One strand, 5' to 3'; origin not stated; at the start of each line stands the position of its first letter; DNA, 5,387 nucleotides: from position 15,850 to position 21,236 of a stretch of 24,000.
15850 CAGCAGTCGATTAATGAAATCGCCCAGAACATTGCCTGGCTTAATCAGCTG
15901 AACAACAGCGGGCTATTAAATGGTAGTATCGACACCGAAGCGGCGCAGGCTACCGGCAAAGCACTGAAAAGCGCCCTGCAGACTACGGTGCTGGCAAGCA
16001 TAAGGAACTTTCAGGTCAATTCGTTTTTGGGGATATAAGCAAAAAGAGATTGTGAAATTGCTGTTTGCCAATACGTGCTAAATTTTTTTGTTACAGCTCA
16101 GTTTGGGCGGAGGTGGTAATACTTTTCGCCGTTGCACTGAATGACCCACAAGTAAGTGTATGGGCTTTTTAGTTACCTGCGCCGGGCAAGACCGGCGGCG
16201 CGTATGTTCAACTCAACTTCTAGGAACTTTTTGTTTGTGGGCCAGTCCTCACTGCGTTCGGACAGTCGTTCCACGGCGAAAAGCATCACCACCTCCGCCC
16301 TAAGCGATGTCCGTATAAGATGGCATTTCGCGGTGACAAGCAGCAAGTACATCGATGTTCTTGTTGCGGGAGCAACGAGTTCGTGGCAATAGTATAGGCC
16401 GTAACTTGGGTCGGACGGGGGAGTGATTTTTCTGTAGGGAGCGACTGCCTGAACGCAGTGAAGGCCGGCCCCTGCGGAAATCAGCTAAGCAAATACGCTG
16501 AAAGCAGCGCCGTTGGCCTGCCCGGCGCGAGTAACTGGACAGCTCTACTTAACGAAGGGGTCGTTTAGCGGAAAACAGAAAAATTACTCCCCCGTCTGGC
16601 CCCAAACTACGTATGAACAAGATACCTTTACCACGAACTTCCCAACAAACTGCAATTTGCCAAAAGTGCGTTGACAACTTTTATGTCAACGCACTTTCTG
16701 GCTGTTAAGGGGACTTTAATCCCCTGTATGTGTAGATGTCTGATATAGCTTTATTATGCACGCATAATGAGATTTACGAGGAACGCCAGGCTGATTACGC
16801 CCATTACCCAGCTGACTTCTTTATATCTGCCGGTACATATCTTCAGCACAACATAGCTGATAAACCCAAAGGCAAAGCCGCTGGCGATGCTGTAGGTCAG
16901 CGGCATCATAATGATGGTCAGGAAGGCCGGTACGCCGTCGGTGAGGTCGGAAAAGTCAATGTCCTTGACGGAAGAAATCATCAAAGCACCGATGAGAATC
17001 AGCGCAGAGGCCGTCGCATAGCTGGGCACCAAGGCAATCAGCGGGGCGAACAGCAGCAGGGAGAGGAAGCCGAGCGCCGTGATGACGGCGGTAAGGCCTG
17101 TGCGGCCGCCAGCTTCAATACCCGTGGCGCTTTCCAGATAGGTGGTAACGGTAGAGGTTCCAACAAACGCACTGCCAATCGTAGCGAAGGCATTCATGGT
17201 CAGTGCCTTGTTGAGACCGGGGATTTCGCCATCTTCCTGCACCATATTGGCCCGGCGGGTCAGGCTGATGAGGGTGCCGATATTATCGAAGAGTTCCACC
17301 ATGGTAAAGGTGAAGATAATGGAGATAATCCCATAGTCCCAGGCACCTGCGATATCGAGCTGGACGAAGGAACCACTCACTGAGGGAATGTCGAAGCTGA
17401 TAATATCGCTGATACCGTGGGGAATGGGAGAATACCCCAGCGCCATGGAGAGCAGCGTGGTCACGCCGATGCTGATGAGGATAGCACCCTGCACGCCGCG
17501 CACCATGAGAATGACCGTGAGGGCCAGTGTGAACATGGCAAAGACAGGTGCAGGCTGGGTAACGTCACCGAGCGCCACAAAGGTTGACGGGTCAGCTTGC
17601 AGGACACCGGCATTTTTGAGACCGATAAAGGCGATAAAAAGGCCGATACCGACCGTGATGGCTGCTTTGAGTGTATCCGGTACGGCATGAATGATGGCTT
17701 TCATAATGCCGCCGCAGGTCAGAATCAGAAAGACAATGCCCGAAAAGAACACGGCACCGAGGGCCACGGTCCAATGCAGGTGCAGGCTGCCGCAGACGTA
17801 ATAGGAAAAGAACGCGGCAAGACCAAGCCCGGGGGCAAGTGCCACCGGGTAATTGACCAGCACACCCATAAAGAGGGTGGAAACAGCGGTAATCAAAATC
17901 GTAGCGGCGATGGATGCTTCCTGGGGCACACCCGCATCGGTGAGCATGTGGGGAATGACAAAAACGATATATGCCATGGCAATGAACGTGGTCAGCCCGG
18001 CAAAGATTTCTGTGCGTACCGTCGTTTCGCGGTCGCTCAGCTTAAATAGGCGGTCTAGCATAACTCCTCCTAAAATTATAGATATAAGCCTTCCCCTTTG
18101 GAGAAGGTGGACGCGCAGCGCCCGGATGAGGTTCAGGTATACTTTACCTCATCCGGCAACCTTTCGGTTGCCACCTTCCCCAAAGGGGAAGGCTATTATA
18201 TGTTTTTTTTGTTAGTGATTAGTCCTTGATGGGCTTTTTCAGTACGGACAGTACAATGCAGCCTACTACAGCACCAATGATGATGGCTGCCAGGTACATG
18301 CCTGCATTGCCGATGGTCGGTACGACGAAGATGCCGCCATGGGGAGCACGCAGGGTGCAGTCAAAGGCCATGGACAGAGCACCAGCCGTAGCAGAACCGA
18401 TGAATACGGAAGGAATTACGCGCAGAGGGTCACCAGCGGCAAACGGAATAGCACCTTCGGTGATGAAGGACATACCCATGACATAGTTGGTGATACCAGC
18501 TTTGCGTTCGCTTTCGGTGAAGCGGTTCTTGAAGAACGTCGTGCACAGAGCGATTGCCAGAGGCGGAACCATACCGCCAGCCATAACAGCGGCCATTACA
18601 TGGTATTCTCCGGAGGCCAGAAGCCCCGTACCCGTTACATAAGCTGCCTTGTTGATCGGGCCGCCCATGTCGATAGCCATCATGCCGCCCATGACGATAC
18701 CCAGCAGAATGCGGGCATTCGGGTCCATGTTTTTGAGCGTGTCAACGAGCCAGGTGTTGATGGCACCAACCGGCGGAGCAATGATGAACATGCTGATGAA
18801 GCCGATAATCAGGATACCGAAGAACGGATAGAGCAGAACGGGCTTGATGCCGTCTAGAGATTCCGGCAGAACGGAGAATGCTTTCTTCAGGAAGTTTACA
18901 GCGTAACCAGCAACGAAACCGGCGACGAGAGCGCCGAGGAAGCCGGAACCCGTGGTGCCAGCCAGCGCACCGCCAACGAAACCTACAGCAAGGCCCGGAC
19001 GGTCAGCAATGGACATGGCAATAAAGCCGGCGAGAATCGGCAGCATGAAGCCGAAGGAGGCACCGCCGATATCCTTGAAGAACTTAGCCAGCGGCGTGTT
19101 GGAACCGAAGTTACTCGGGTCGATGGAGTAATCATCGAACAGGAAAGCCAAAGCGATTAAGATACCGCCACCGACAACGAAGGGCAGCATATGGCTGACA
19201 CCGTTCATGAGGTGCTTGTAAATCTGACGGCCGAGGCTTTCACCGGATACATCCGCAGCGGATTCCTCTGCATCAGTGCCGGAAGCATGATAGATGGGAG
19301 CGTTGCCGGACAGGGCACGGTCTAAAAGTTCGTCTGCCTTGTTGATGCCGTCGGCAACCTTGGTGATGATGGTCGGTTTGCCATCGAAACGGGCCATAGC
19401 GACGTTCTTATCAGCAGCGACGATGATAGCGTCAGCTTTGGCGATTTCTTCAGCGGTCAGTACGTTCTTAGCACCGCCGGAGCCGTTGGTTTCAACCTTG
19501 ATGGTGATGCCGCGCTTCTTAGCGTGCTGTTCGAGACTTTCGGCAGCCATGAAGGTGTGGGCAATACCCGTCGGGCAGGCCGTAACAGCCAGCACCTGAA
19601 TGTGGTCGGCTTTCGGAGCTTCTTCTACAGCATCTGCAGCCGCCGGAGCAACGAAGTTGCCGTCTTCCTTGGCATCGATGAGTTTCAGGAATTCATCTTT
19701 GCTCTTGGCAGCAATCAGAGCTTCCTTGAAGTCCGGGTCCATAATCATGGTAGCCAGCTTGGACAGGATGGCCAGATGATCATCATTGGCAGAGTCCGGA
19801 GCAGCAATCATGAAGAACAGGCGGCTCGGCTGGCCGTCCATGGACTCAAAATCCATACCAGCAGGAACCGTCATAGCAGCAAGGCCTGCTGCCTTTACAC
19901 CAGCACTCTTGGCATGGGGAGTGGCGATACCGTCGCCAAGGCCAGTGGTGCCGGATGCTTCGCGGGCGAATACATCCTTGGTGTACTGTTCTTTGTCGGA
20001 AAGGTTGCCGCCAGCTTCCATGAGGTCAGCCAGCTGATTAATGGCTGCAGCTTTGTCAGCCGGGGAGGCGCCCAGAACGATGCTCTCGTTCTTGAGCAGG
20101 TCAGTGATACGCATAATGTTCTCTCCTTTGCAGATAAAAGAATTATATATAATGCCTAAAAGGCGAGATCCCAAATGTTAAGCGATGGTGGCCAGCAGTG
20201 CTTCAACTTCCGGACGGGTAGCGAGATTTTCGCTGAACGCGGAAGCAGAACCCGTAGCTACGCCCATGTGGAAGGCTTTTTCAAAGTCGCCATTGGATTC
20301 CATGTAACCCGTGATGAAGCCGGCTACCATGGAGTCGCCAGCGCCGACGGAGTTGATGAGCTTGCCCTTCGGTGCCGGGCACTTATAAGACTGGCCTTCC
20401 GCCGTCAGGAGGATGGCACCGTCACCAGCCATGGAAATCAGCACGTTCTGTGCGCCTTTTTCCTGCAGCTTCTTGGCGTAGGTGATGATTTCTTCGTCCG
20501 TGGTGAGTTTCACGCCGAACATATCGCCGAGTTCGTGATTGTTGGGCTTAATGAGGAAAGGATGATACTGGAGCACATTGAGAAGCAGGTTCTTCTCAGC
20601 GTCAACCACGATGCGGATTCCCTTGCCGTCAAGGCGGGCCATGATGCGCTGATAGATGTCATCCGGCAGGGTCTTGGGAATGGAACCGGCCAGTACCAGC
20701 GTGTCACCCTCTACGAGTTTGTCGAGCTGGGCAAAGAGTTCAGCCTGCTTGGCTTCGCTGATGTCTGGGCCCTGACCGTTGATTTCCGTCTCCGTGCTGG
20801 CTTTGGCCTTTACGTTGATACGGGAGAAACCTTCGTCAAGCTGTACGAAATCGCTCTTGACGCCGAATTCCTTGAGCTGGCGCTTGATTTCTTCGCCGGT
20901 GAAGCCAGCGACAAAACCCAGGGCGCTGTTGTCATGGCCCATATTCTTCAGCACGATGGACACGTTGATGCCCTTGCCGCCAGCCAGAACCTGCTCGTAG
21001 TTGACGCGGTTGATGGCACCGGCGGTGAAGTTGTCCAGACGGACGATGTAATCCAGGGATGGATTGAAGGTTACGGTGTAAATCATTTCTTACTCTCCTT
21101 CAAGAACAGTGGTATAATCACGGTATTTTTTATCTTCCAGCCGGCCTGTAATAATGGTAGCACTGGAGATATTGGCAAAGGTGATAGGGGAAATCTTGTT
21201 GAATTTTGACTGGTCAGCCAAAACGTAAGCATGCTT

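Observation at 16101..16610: Divergent pair of homologous structured RNAs of about 205 nt with compensatory helix changes, family not recognised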

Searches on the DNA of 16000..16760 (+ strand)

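Call 4: search_rna_families(source=window, start=16000, end=16760, threshold=evalue, max_evalue=10, show_alignments=4)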
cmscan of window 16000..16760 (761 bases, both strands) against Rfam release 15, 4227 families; matches with E-value up to 10: 4.
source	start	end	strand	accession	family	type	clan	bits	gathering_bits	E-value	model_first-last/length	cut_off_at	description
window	16659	16702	+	RF00730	mir-277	Gene; miRNA;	-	21.3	43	0.022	18-73/90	no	mir-277 microRNA precursor family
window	16017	16089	+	RF00368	sroB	Gene; sRNA;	-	20.2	44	8.1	1-83/83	no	sroB RNA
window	16662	16697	-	RF00730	mir-277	Gene; miRNA;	-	16.3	43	0.74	22-69/90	no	mir-277 microRNA precursor family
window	16650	16699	-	RF02577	tsr24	Gene; sRNA;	-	11.2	50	7.2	1-238/238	no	S. aureus tsr24 small RNA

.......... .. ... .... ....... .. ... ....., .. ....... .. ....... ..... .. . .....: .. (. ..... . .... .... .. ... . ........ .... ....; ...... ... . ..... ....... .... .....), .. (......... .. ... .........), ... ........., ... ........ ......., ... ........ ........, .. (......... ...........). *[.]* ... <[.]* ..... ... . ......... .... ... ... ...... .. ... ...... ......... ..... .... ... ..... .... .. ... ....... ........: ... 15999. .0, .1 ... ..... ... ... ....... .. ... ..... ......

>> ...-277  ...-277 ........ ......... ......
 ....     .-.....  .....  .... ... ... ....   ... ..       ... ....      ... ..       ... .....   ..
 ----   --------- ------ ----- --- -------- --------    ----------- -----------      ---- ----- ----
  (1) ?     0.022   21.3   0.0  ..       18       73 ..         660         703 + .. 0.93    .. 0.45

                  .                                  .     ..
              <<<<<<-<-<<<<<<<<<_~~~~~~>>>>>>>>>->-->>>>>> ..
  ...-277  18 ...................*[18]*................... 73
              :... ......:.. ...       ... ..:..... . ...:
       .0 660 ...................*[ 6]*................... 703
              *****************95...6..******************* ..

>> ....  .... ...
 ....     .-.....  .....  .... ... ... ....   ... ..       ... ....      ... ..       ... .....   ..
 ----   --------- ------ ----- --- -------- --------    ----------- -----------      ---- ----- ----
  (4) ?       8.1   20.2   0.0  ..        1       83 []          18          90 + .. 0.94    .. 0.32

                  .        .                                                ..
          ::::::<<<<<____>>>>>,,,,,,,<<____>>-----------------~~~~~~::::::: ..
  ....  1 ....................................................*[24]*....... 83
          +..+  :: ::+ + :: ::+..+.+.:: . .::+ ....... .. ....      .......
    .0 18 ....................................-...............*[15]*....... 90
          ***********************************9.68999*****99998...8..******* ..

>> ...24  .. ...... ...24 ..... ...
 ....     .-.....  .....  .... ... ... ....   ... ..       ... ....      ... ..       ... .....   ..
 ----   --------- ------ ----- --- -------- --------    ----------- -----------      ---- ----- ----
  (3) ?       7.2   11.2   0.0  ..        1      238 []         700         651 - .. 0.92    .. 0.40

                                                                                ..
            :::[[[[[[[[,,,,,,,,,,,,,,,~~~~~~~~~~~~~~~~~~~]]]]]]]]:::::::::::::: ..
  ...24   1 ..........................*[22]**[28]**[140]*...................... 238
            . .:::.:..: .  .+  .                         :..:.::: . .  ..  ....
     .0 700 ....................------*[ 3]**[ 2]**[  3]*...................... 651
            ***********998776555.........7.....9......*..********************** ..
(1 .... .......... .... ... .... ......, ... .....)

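Call 12: search_dna_similar(query=window:16000-16760:+, collection=plasmids, mode=distant)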
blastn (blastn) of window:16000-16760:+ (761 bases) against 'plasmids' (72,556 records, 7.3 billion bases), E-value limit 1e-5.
Records with a match: 1; places in all: 1; records where one place covers at least 80% of the query: 0.
Best place of each record, by identity: 60-80% 1.
By first word of the organism name: Selenomonas 1.
By predicted mobility (MOB-suite, as given by PLSDB): non-mobilizable 1.
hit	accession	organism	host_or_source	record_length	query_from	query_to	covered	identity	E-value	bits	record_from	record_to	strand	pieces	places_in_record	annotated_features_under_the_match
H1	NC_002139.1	Selenomonas ruminantium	-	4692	233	472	32%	72.7%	6e-27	129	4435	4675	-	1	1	HAMP domain-containing protein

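Call 13: search_dna_similar(query=window:16000-16760:+, collection=phages, mode=distant)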
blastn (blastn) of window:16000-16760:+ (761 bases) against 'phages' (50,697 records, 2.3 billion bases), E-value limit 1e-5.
No match.
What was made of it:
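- Tried and rejected: Phage collection: no match (call 13).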

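Call 86: build_rna_model(alignment_id=A5, structure=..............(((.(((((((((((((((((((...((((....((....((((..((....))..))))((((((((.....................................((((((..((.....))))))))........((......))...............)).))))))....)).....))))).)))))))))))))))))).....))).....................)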
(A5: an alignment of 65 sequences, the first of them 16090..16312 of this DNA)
Model R1 built from alignment A5 (65 sequences, 248 columns); structure: as given.
model positions 224; base pairs 52; branch points 2; effective number of sequences 1.85; information 0.59 bits per position. Calibrated on 0.2 Mb of random sequence (short: E-values are rough).
structure used (alignment columns):
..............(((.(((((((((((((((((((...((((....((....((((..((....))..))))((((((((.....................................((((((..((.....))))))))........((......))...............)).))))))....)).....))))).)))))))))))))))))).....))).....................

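Call 87: search_with_rna_model(model_id=R1, sources=[window, L001, L002, L003, L004, L005, L006, L110, L111, L112, L113, L115, L120, L121, L127], max_evalue=1)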
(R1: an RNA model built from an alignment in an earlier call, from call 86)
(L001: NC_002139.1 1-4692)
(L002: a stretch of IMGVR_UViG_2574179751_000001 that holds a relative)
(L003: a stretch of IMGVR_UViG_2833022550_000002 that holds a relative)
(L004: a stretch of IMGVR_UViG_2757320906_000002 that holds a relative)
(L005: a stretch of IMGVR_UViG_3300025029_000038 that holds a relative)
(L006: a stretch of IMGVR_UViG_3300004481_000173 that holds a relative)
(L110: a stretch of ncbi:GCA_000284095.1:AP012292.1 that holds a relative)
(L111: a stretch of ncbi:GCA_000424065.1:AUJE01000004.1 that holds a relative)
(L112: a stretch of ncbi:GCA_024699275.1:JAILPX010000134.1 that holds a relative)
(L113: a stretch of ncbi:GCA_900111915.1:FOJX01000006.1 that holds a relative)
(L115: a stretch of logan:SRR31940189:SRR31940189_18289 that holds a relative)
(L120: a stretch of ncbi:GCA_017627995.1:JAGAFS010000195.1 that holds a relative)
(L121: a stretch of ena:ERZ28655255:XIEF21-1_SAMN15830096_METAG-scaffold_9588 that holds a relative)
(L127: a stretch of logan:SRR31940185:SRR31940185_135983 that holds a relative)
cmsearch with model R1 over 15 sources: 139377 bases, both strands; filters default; matches with E-value up to 1: 20.
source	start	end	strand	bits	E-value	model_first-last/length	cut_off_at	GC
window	16087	16312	-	214.9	3.5e-60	1-224/224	no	0.53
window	16397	16620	+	205.8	1.3e-57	1-224/224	no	0.56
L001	1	125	+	81.6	4.9e-22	99-224/224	5'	0.61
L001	4593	4692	+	69.2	1.8e-18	1-98/224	3'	0.56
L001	4257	4508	-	39.8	4.6e-10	1-224/224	no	0.56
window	16093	16318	+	34.4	1.7e-08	1-224/224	no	0.53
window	16391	16614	-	31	1.5e-07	1-224/224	no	0.55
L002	6547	6778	+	20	0.00021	1-224/224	no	0.64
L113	6704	6935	+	19.7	0.00027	1-224/224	no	0.45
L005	3226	3382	-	15.7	0.0035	32-187/224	no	0.66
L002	9312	9326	-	10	0.16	52-66/224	no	0.8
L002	9365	9379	+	10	0.16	52-66/224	no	0.8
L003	11345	11359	+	9.9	0.17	52-66/224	no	0.6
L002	4934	4948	+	9.6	0.2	52-66/224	no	0.73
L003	7450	7464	-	9.6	0.2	52-66/224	no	0.73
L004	7481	7613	+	9.5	0.21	42-178/224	no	0.66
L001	4587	4692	-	8.5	0.43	116-224/224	5'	0.55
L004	11612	11648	+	7.8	0.67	110-145/224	no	0.7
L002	6638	6652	-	7.3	0.9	52-66/224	no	0.73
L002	10316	10330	+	7.3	0.9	52-66/224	no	0.73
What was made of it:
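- Checked: A covariance model built from 65 family members scores them at 214.9 and 205.8 bits, against 34 and 31 bits for their antisense strands (call 87).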

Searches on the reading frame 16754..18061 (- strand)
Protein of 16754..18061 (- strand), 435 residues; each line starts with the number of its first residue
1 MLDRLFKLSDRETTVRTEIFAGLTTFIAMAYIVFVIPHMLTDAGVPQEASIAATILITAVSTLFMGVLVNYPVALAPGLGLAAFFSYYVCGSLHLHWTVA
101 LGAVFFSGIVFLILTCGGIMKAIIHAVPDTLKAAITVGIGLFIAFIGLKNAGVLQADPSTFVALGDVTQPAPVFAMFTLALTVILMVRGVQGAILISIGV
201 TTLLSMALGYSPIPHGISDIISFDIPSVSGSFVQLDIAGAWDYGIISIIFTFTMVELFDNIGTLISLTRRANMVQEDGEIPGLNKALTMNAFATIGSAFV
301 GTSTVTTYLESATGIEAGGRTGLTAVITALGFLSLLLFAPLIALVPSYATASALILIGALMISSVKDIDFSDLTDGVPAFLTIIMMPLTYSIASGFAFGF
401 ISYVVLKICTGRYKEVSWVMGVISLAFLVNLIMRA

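Call 19: search_protein_families(library=pfam, proteins=[window:16754-18061:-])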
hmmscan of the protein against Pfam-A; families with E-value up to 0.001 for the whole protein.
window:16754-18061:- (435 aa): 1 family
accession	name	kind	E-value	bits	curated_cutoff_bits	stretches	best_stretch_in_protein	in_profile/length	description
PF00860.26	Xan_ur_permease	-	2.4e-41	142.2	27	1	17-396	2-387/389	Permease family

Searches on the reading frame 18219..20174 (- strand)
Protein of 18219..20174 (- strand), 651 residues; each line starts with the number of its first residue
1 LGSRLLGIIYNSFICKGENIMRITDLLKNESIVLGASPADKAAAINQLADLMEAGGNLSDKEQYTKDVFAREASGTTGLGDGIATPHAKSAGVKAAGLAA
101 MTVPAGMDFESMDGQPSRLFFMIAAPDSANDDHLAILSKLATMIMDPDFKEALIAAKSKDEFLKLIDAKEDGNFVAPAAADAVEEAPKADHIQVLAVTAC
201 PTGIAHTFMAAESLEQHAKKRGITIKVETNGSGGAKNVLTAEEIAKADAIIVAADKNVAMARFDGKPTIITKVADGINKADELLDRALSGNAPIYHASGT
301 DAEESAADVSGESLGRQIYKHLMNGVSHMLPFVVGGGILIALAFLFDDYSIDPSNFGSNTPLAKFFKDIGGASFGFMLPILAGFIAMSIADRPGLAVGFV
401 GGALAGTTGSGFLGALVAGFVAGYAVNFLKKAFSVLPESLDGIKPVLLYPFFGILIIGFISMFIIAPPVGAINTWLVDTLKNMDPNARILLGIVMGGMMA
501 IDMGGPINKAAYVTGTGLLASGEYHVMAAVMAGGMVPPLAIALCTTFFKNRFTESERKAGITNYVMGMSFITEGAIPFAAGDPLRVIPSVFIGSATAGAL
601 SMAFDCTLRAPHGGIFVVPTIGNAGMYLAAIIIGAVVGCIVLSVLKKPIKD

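Call 19: search_protein_families(library=pfam, proteins=[window:18219-20174:-])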
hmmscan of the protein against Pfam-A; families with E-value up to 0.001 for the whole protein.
window:18219-20174:- (651 aa): 4 families
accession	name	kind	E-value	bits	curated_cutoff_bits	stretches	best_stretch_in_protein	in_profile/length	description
PF00359.27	PTS_EIIA_2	-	2.6e-36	125.2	27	1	26-167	2-142/144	Phosphoenolpyruvate-dependent sugar phosphotransferase system, EIIA 2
PF02378.23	PTS_EIIC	-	1.3e-21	77.4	30.7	1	324-593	2-319/319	Phosphotransferase system, EIIC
PF02302.22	PTS_IIB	-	1.4e-21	77.4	23.6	1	196-285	2-89/90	PTS system, Lactose/Cellobiose specific IIB subunit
PF25554.1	PTS_EIIB_BC_N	-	2.6e-05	24.8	27.4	0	203-289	12-83/88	PTS system fructose specific EIIB'BC N-terminal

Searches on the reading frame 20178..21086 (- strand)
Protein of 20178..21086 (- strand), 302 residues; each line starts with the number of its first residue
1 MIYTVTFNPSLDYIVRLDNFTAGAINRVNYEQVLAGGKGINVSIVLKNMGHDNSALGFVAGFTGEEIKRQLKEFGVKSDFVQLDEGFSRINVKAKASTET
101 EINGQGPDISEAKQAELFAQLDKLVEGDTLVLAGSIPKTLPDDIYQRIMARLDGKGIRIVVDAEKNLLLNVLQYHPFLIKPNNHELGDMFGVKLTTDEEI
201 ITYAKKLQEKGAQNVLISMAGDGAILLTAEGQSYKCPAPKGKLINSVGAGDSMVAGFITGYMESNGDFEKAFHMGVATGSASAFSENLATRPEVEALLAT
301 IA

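Call 19: search_protein_families(library=pfam, proteins=[window:20178-21086:-])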
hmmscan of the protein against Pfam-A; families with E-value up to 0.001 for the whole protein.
window:20178-21086:- (302 aa): 2 families
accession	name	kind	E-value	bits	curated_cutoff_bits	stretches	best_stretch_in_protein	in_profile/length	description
PF00294.29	PfkB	-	1.2e-55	189.5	25.8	1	8-289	4-296/302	pfkB family carbohydrate kinase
PF08543.17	Phos_pyr_kin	-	2.2e-06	27.7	27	1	165-274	109-223/246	Phosphomethylpyrimidine kinase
